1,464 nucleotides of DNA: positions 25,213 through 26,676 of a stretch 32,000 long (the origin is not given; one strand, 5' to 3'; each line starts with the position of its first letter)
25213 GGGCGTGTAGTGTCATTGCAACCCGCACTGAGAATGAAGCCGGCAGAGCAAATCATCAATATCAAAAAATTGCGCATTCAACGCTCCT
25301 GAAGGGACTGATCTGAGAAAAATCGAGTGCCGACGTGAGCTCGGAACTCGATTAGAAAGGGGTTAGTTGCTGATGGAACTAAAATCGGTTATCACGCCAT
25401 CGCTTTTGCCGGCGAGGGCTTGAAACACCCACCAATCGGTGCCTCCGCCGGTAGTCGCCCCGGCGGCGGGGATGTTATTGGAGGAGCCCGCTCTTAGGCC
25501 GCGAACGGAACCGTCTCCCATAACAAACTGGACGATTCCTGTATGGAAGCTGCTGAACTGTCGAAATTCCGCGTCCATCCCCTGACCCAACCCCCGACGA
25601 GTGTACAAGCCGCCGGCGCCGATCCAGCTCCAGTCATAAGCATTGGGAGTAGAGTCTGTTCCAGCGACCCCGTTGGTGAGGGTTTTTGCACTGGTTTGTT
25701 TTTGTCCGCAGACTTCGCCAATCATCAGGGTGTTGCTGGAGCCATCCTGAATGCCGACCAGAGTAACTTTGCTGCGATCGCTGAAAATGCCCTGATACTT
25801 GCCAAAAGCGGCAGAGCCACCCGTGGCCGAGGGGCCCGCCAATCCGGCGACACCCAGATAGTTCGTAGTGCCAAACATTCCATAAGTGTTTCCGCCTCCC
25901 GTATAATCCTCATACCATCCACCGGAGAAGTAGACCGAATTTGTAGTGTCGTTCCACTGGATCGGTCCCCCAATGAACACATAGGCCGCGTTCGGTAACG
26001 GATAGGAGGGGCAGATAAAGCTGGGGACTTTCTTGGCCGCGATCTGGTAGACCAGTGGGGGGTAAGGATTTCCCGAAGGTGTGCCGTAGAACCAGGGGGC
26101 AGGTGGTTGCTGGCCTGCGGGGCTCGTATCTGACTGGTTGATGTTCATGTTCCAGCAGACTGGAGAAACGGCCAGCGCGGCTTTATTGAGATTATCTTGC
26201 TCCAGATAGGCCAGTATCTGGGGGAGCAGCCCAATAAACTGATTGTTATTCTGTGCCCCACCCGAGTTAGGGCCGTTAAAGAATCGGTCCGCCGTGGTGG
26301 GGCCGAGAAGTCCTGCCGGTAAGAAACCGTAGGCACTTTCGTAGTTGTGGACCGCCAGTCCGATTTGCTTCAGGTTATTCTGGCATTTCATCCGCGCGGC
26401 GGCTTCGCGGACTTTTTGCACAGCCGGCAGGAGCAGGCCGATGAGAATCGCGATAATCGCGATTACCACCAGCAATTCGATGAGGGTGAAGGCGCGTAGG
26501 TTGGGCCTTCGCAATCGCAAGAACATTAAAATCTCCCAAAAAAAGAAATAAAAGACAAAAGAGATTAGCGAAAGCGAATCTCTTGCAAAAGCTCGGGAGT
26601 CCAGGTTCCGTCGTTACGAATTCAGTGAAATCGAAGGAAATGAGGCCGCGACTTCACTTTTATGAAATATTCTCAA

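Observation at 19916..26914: Array of four autonomous two-gene cassettes: H-X9-DG/DUF1559 pseudopilin-like protein plus a mini-lipoprotein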

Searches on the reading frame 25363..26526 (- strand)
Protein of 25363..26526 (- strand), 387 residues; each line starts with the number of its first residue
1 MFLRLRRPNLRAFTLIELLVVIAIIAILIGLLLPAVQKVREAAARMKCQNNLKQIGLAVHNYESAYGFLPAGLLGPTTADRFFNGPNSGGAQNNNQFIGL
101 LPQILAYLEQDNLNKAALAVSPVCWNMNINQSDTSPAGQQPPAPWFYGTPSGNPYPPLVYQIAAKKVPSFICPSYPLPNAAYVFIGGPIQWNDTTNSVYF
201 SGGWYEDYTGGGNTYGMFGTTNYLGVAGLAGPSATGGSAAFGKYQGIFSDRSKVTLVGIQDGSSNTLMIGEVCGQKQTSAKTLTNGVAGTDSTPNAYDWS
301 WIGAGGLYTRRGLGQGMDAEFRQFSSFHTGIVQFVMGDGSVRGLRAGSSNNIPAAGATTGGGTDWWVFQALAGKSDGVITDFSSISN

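Call 3: search_protein_families(library=pfam, proteins=[window:25363-26526:-], max_evalue=1)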
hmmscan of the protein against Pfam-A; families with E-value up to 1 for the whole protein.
window:25363-26526:- (387 aa): 3 families
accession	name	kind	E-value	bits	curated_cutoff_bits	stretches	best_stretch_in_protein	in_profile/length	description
PF07596.16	SBP_bac_10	-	2.4e-40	139.7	23.3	1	37-344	1-261/268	Protein of unknown function (DUF1559)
PF07963.17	N_methyl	-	2.1e-07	30.7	21.2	1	11-33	5-27/27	Prokaryotic N-terminal methylation motif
PF11773.13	ComGE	-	0.032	14.6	25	1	15-51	2-38/82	Competence system putative prepilin ComGE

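Call 4: search_protein_families(library=ncbifam, proteins=[window:25363-26526:-], max_evalue=1)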
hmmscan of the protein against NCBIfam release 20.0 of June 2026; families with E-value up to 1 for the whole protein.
window:25363-26526:- (387 aa): 16 families
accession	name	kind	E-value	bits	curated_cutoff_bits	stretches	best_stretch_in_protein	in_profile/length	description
TIGR04294.2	pre_pil_HX9DG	domain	7.6e-08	31.9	19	1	324-343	1-20/22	H-X9-DG-CTERM domain-containing protein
TIGR01710.1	typeII_sec_gspG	equivalog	1.3e-07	31.7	88.85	1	11-71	1-61/134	type II secretion system major pseudopilin GspG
NF040999.1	pilin_ComGC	equivalog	2.1e-07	31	75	1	11-63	2-54/84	competence type IV pilus major pilin ComGC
NF041013.1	T4P_ComGE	equivalog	3e-07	30.4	49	1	9-54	2-47/83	competence type IV pilus minor pilin ComGE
NF007862.0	PRK10574.1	equivalog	2.9e-06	27.4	138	1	11-44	5-38/145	prepilin peptidase-dependent pilin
NF041775.1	typeIV_PilA_Myxo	equivalog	1.2e-05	25.4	400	1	8-58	8-58/214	type IV pilin protein PilA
TIGR02532.1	IV_pilin_GFxxxE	domain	2.5e-05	23.9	16.3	1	11-32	2-23/24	prepilin-type N-terminal cleavage/methylation domain-containing protein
TIGR01708.2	typeII_sec_gspH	equivalog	3.6e-05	23.8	80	1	13-46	4-38/169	type II secretion system minor pseudopilin GspH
TIGR02596.1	TIGR02596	subfamily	5.6e-05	23.3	70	1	13-42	1-30/196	Verru_Chthon cassette protein D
TIGR01707.1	gspI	equivalog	0.0015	19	44.35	1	13-47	2-36/101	type II secretion system minor pseudopilin GspI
NF040982.1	ComGD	equivalog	0.0018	18.7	70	1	11-48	2-40/139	competence type IV pilus minor pilin ComGD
TIGR02599.1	TIGR02599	subfamily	0.0041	16.4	256.5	1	12-49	1-38/361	Verru_Chthon cassette protein C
NF041002.1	pilin_ComGF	equivalog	0.012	15.8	80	1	11-45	2-36/139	competence type IV pilus minor pilin ComGF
NF007800.0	PRK10506.1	equivalog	0.11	12.4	158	1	11-31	9-29/163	prepilin peptidase-dependent protein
TIGR01711.1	gspJ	equivalog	0.13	12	64.85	1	12-29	2-19/192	type II secretion system minor pseudopilin GspJ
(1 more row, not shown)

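Call 13: find_encoding_contigs(protein=window:25363-26526:-, flank=10000, max_places=6)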
Protein window:25363-26526:- (387 aa): no gene with exactly this product is on record in the collection.

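Call 36: find_homologous_proteins(query=A5, max_evalue=1e-40)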
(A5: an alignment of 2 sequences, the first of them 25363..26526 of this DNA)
Query A5 (2 sequences) (387 aa, profile of the alignment): 1746 proteins with E <= 1e-40 among 8000 candidates; the best 120 are listed.
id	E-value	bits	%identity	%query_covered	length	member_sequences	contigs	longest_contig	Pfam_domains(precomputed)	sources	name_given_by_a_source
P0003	4.7e-231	785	100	100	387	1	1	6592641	PF07963.18,PF07596.17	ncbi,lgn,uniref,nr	ncbi:DUF1559 domain-containing protein [Telmatocola sphagniphila]|uniref:DUF1559 domain-containing p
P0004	7.3e-193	659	38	100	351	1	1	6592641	PF07963.18,PF07596.17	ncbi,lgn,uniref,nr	ncbi:DUF1559 domain-containing protein [Telmatocola sphagniphila]|uniref:DUF1559 domain-containing p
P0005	5.9e-171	587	37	100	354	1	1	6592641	PF07963.18,PF07596.17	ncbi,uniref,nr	ncbi:DUF1559 domain-containing protein [Telmatocola sphagniphila]|uniref:DUF1559 domain-containing p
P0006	4.6e-150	518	35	100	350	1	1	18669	PF07963.18,PF07596.17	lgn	-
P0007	5.8e-148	511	68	96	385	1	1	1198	PF07963.18,PF07596.17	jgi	jgi:prepilin-type N-terminal cleavage/methylation domain-containing protein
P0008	1.3e-141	490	64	97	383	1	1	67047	PF07963.18,PF07596.17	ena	-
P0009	1.2e-132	461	37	94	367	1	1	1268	PF07963.18,PF07596.17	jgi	-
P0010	2.3e-129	450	57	99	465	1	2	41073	PF07963.18,PF07596.17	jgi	jgi:prepilin-type N-terminal cleavage/methylation domain-containing protein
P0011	6.6e-125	435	56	98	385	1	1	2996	PF07963.18,PF07596.17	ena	-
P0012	7.0e-125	435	38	97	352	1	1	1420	PF07963.18,PF07596.17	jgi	-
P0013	5.5e-124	432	37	97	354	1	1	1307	PF07963.18,PF07596.17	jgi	jgi:prepilin-type N-terminal cleavage/methylation domain-containing protein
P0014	1.7e-123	431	37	97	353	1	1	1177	PF07963.18,PF07596.17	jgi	jgi:prepilin-type N-terminal cleavage/methylation domain-containing protein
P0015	2.0e-123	430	57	98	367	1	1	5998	PF07963.18,PF07596.17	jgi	jgi:prepilin-type N-terminal cleavage/methylation domain-containing protein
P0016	1.3e-122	428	38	95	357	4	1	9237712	PF07963.18,PF07596.17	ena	-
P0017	6.4e-122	425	39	97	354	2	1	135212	PF07963.18,PF07596.17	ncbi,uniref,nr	ncbi:DUF1559 domain-containing protein [Gemmata sp. JC673]|uniref:DUF1559 domain-containing protein 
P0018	9.5e-122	425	37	97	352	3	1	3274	PF07963.18,PF07596.17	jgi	jgi:prepilin-type N-terminal cleavage/methylation domain-containing protein/prepilin-type processing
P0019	1.3e-121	424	57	100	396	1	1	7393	PF07963.18,PF07596.17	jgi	jgi:prepilin-type N-terminal cleavage/methylation domain-containing protein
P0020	6.7e-121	422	56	100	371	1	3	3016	PF07963.18,PF07596.17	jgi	jgi:prepilin-type N-terminal cleavage/methylation domain-containing protein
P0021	1.8e-120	421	35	97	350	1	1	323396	PF07963.18,PF07596.17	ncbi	ncbi:MAG: DUF1559 domain-containing protein [Gemmataceae bacterium]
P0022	3.0e-120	420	56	98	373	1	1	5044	PF07963.18,PF07596.17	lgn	-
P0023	1.0e-119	418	56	97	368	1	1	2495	PF07963.18,PF07596.17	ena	-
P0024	1.7e-119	417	55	99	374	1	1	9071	PF07963.18,PF07596.17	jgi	jgi:prepilin-type N-terminal cleavage/methylation domain-containing protein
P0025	3.0e-119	417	57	96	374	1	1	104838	PF07963.18,PF07596.17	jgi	jgi:prepilin-type N-terminal cleavage/methylation domain-containing protein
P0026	1.3e-118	415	35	97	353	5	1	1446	PF07963.18,PF07596.17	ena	-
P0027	2.3e-118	414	56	99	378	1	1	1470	PF07963.18,PF07596.17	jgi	jgi:prepilin-type N-terminal cleavage/methylation domain-containing protein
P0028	6.5e-118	412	54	97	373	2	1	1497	PF07963.18,PF07596.17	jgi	-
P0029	9.5e-118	412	55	99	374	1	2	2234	PF07963.18,PF07596.17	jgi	-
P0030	1.0e-117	412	53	97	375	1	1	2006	PF07963.18,PF07596.17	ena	-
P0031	1.5e-117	411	35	97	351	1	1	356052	PF07963.18,PF07596.17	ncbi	ncbi:MAG: DUF1559 domain-containing protein [Gemmataceae bacterium]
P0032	3.6e-117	410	55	98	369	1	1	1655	PF07963.18,PF07596.17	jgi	-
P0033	6.4e-117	409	39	97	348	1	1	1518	PF07963.18,PF07596.17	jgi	-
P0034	2.2e-116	407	37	98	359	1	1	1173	PF07963.18,PF07596.17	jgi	jgi:prepilin-type N-terminal cleavage/methylation domain-containing protein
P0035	1.5e-114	401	54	97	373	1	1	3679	PF07963.18,PF07596.17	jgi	-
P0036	3.2e-114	400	53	99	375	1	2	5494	PF07963.18,PF07596.17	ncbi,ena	-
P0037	1.3e-113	398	41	97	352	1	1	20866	PF07963.18,PF07596.17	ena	-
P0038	9.4e-112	392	37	97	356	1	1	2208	PF07963.18,PF07596.17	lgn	-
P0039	2.1e-111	391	34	97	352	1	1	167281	PF07963.18,PF07596.17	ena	-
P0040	2.4e-110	387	52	99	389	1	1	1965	PF07963.18,PF07596.17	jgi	jgi:prepilin-type N-terminal cleavage/methylation domain-containing protein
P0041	5.3e-109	383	55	97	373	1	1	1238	PF07963.18,PF07596.17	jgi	-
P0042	3.9e-108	380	36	95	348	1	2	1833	PF07963.18,PF07596.17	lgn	-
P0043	9.2e-108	379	35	95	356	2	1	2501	PF07963.18,PF07596.17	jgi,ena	-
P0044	2.3e-105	371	52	95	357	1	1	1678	PF07963.18,PF07596.17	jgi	-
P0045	8.3e-105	369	37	97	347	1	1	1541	PF07963.18,PF07596.17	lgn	-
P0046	5.8e-104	366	54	97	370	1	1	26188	PF07963.18,PF07596.17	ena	-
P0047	1.5e-101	358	36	97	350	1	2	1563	PF07963.18,PF07596.17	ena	-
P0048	9.7e-100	352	52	99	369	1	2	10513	PF07963.18,PF07596.17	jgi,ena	-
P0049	9.2e-99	349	35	96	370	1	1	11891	PF07963.18,PF07596.17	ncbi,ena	-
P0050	2.2e-94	335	49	99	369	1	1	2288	PF07963.18,PF07596.17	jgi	jgi:prepilin-type N-terminal cleavage/methylation domain-containing protein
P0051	2.5e-92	328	35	99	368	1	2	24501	PF07963.18,PF07596.17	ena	-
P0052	1.3e-90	322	37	98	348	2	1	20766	PF07963.18,PF07596.17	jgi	jgi:prepilin-type N-terminal cleavage/methylation domain-containing protein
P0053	1.4e-90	322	39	100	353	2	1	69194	PF07963.18,PF07596.17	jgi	jgi:prepilin-type N-terminal cleavage/methylation domain-containing protein/prepilin-type processing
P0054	3.6e-89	318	36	99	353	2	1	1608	PF07963.18,PF07596.17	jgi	-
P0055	4.6e-89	317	46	97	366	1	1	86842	PF07963.18,PF07596.17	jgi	jgi:prepilin-type N-terminal cleavage/methylation domain-containing protein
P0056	1.1e-88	316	37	96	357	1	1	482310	PF07963.18,PF07596.17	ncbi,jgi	jgi:prepilin-type N-terminal cleavage/methylation domain-containing protein/prepilin-type processing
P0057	2.2e-88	315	46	98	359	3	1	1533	PF07963.18,PF07596.17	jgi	-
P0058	4.1e-88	314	47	97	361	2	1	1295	PF07963.18,PF07596.17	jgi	-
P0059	1.0e-87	313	43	100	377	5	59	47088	PF07963.18,PF07596.17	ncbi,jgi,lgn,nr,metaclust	ncbi:MAG TPA: DUF1559 domain-containing protein [Gemmataceae bacterium]|nr:DUF1559 domain-containing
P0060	1.5e-86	309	37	97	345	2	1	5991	PF07963.18,PF07596.17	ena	-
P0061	7.7e-86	307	49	97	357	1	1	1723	PF07963.18,PF07596.17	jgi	-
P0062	1.6e-85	306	49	99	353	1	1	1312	PF07963.18,PF07596.17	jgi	-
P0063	3.0e-85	305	44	99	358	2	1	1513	PF07963.18,PF07596.17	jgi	-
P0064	5.6e-85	304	45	99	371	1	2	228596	PF07963.18,PF07596.17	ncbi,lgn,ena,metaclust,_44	metaclust:\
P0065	1.2e-84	303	40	95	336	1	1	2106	PF07963.18,PF07596.17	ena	-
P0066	1.4e-84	303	43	97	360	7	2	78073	PF07963.18,PF07596.17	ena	-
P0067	5.1e-83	297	36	99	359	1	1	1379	PF07963.18,PF07596.17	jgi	jgi:prepilin-type N-terminal cleavage/methylation domain-containing protein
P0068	5.9e-83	297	46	98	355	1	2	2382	PF07963.18,PF07596.17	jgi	jgi:prepilin-type N-terminal cleavage/methylation domain-containing protein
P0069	7.4e-83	297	43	97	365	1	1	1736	PF07963.18,PF07596.17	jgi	-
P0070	1.1e-82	296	46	97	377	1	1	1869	PF07963.18,PF07596.17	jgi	jgi:prepilin-type N-terminal cleavage/methylation domain-containing protein/prepilin-type processing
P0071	6.1e-82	294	42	100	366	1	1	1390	PF07963.18,PF07596.17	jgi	jgi:prepilin-type N-terminal cleavage/methylation domain-containing protein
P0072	6.3e-82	294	47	97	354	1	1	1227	PF07963.18,PF07596.17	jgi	jgi:prepilin-type N-terminal cleavage/methylation domain-containing protein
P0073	6.8e-82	294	36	97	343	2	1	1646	PF07963.18,PF07596.17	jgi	-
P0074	1.8e-81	292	46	98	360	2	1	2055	PF07963.18,PF07596.17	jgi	jgi:prepilin-type N-terminal cleavage/methylation domain-containing protein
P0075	3.7e-81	291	41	100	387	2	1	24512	PF07963.18,PF07596.17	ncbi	-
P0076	8.3e-81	290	45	97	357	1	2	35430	PF07963.18,PF07596.17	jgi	jgi:prepilin-type N-terminal cleavage/methylation domain-containing protein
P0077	1.0e-80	290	46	99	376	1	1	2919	PF07963.18,PF07596.17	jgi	jgi:prepilin-type N-terminal cleavage/methylation domain-containing protein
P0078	1.9e-80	289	37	98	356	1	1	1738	PF07963.18,PF07596.17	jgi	-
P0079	2.7e-80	288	42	97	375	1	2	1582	PF07963.18,PF07596.17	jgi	jgi:prepilin-type N-terminal cleavage/methylation domain-containing protein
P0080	5.9e-80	287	36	95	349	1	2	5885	PF07596.17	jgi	jgi:prepilin-type N-terminal cleavage/methylation domain-containing protein/prepilin-type processing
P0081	8.2e-80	287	42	99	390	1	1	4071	PF07963.18,PF07596.17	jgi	jgi:prepilin-type N-terminal cleavage/methylation domain-containing protein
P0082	1.1e-79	286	36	97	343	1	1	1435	PF07963.18,PF07596.17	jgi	-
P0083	1.5e-79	286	41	100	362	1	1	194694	PF07963.18,PF07596.17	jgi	jgi:prepilin-type N-terminal cleavage/methylation domain-containing protein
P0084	1.7e-79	286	45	99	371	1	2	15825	PF07963.18,PF07596.17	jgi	jgi:prepilin-type N-terminal cleavage/methylation domain-containing protein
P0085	2.2e-79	285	36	95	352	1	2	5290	PF07963.18,PF07596.17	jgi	jgi:prepilin-type N-terminal cleavage/methylation domain-containing protein/prepilin-type processing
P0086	3.0e-79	285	37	95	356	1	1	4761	PF07963.18,PF07596.17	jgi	jgi:prepilin-type N-terminal cleavage/methylation domain-containing protein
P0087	3.9e-79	285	45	97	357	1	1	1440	PF07963.18,PF07596.17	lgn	-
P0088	2.9e-78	282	41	100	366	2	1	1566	PF07963.18,PF07596.17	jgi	-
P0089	4.9e-78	281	45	97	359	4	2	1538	PF07963.18,PF07596.17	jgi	jgi:prepilin-type N-terminal cleavage/methylation domain-containing protein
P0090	5.2e-78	281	44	97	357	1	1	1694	PF07963.18,PF07596.17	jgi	jgi:prepilin-type N-terminal cleavage/methylation domain-containing protein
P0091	9.3e-78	280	35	89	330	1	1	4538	PF07596.17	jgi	jgi:prepilin-type processing-associated H-X9-DG protein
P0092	2.3e-77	279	45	97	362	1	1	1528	PF07963.18,PF07596.17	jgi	jgi:prepilin-type N-terminal cleavage/methylation domain-containing protein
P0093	3.2e-77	278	37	96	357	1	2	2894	PF07596.17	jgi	jgi:prepilin-type N-terminal cleavage/methylation domain-containing protein/prepilin-type processing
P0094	3.2e-77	278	38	100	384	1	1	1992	PF07963.18,PF07596.17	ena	-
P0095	3.6e-77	278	44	97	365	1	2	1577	PF07963.18,PF07596.17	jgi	jgi:prepilin-type N-terminal cleavage/methylation domain-containing protein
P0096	6.0e-77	277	36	95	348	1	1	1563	PF07963.18,PF07596.17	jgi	jgi:prepilin-type N-terminal cleavage/methylation domain-containing protein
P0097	1.5e-76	276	46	100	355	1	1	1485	PF07963.18,PF07596.17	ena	-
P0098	3.1e-76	275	45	98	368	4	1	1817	PF07963.18,PF07596.17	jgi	jgi:prepilin-type N-terminal cleavage/methylation domain-containing protein/prepilin-type processing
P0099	5.4e-76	274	41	97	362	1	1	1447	PF07963.18,PF07596.17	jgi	jgi:prepilin-type N-terminal cleavage/methylation domain-containing protein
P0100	5.5e-76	274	36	98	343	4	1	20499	PF07963.18,PF07596.17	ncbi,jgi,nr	ncbi:MAG TPA: DUF1559 domain-containing protein [Gemmataceae bacterium]|jgi:prepilin-type N-terminal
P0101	6.5e-76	274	35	98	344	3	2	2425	PF07963.18,PF07596.17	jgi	jgi:prepilin-type N-terminal cleavage/methylation domain-containing protein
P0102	7.1e-76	274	35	98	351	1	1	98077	PF07963.18,PF07596.17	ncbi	ncbi:MAG: DUF1559 domain-containing protein [Gemmataceae bacterium]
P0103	7.8e-76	274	42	98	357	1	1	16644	PF07963.18,PF07596.17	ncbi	-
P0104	8.6e-76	274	43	97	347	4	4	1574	PF07963.18,PF07596.17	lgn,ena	-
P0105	1.4e-75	273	38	96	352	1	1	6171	PF07963.18,PF07596.17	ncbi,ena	-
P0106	3.6e-75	272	41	99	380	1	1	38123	PF07963.18,PF07596.17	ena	-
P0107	4.4e-75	271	36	95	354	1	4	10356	PF07963.18,PF07596.17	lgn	-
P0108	5.0e-75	271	37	94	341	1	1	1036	PF07963.18,PF07596.17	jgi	jgi:prepilin-type N-terminal cleavage/methylation domain-containing protein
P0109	7.3e-75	271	44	98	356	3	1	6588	PF07963.18,PF07596.17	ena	-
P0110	8.2e-75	270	40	97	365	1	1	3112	PF07963.18,PF07596.17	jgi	jgi:prepilin-type N-terminal cleavage/methylation domain-containing protein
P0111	9.7e-75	270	45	99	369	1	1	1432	PF07963.18,PF07596.17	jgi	-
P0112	1.0e-74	270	42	98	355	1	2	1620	PF07963.18,PF07596.17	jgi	-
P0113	1.0e-74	270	45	95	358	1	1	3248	PF07963.18,PF07596.17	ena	-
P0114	1.1e-74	270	39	99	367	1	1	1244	PF07963.18,PF07596.17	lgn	-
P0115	1.5e-74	270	36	99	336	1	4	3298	PF07596.17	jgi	jgi:prepilin-type N-terminal cleavage/methylation domain-containing protein/prepilin-type processing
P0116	4.6e-74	268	40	99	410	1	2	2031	PF07963.18,PF07596.17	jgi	-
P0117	7.7e-74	267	36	100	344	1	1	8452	PF07963.18,PF07596.17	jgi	jgi:prepilin-type N-terminal cleavage/methylation domain-containing protein/prepilin-type processing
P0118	8.7e-74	267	44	90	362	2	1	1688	PF07963.18,PF07596.17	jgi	-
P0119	1.1e-73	267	40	99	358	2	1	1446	PF07963.18,PF07596.17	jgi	jgi:prepilin-type N-terminal cleavage/methylation domain-containing protein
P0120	1.1e-73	267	39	99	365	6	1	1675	PF07963.18,PF07596.17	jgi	jgi:prepilin-type N-terminal cleavage/methylation domain-containing protein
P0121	2.7e-73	265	36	96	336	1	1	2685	PF07963.18,PF07596.17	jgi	jgi:prepilin-type N-terminal cleavage/methylation domain-containing protein/prepilin-type processing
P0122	2.7e-73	265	39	97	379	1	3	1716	PF07963.18,PF07596.17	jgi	jgi:prepilin-type N-terminal cleavage/methylation domain-containing protein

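Call 39: find_encoding_contigs(protein=P0005, flank=4000, max_places=2)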
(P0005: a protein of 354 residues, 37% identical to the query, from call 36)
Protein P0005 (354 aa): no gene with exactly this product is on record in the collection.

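Call 40: find_encoding_contigs(protein=P0006, flank=4000, max_places=2)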
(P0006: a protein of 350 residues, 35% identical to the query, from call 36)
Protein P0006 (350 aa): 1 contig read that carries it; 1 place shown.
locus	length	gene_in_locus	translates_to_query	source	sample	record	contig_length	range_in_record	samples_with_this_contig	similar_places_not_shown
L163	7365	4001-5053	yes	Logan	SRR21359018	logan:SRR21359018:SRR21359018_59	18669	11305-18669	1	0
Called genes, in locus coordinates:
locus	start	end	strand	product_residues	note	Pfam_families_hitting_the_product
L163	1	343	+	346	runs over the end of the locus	PF01075:Glyco_transf_9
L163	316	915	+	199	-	PF02545:Maf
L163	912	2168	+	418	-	PF00171:Aldedh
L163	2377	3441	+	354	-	PF07963:N_methyl (weak), PF07596:SBP_bac_10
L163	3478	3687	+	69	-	-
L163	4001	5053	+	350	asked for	PF07963:N_methyl, PF07596:SBP_bac_10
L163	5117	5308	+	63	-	-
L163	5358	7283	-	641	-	PF00005:ABC_tran, PF02463:SMC_N (faint), PF03193:RsgA_GTPase (faint), PF13555:AAA_29 (faint), PF00006:ATP-synt_ab (faint), PF12848:ABC_tran_Xtn, PF00005:ABC_tran, PF16326:ABC_tran_CTD, +3 more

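Call 41: find_encoding_contigs(protein=P0016, flank=4000, max_places=2)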
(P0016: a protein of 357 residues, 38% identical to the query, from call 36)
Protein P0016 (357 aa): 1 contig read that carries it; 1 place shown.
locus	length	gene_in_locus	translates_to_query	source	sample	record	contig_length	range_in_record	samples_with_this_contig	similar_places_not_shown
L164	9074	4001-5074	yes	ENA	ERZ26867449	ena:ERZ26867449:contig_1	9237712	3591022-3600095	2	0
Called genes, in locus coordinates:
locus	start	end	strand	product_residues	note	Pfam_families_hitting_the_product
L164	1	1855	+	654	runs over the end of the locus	PF01558:POR, PF01855:POR_N, PF17147:PFOR_II (weak)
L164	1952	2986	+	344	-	PF02775:TPP_enzyme_C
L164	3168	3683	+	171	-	PF00571:CBS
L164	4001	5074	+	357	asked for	PF07963:N_methyl (weak), PF07596:SBP_bac_10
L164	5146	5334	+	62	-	-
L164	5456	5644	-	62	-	PF13561:adh_short_C2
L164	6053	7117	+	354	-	PF07963:N_methyl (weak), PF07596:SBP_bac_10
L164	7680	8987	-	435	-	PF01288:HPPK, PF00106:adh_short, PF13561:adh_short_C2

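Call 42: find_encoding_contigs(protein=P0021, flank=4000, max_places=2)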
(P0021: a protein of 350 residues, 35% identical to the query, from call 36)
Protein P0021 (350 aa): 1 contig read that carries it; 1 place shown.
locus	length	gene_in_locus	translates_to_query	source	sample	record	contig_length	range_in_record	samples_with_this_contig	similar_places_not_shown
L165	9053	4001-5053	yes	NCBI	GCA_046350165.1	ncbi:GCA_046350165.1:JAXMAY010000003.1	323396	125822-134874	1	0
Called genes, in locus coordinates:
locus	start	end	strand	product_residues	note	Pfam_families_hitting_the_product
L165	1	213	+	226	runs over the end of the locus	PF13267:DUF4058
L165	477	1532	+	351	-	PF07963:N_methyl (weak), PF07596:SBP_bac_10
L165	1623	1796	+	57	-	-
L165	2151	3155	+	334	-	PF07596:SBP_bac_10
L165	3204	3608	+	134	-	-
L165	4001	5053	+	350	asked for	PF07963:N_methyl, PF07596:SBP_bac_10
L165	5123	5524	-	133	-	PF08818:DUF1801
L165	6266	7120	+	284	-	PF20434:BD-FAE, PF07859:Abhydrolase_3 (weak), PF00326:Peptidase_S9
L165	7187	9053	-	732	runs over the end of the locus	-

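Call 43: find_encoding_contigs(protein=P0008, flank=4000, max_places=2)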
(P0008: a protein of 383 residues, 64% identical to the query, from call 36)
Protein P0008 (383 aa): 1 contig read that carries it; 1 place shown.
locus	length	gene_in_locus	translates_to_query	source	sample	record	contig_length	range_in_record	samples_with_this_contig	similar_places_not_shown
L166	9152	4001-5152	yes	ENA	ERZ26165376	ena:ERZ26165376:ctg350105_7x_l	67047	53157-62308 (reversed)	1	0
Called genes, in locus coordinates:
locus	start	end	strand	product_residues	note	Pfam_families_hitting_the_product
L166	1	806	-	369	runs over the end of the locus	PF01011:PQQ (weak), PF13360:PQQ_2, PF13570:Beta-prop_ACSF4, PF25292:Beta-prop_CGLA (faint), PF13570:Beta-prop_ACSF4, PF13360:PQQ_2, PF13570:Beta-prop_ACSF4, PF13360:PQQ_2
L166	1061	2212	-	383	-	PF00465:Fe-ADH, PF13685:Fe-ADH_2, PF25137:ADH_Fe_C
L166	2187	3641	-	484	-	PF00171:Aldedh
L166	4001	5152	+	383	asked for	PF07963:N_methyl, PF07596:SBP_bac_10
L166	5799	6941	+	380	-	PF07963:N_methyl, PF07596:SBP_bac_10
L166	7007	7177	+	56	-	-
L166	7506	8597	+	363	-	PF07963:N_methyl (weak), PF07596:SBP_bac_10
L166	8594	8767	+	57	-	-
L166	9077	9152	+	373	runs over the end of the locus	PF07963:N_methyl, PF07596:SBP_bac_10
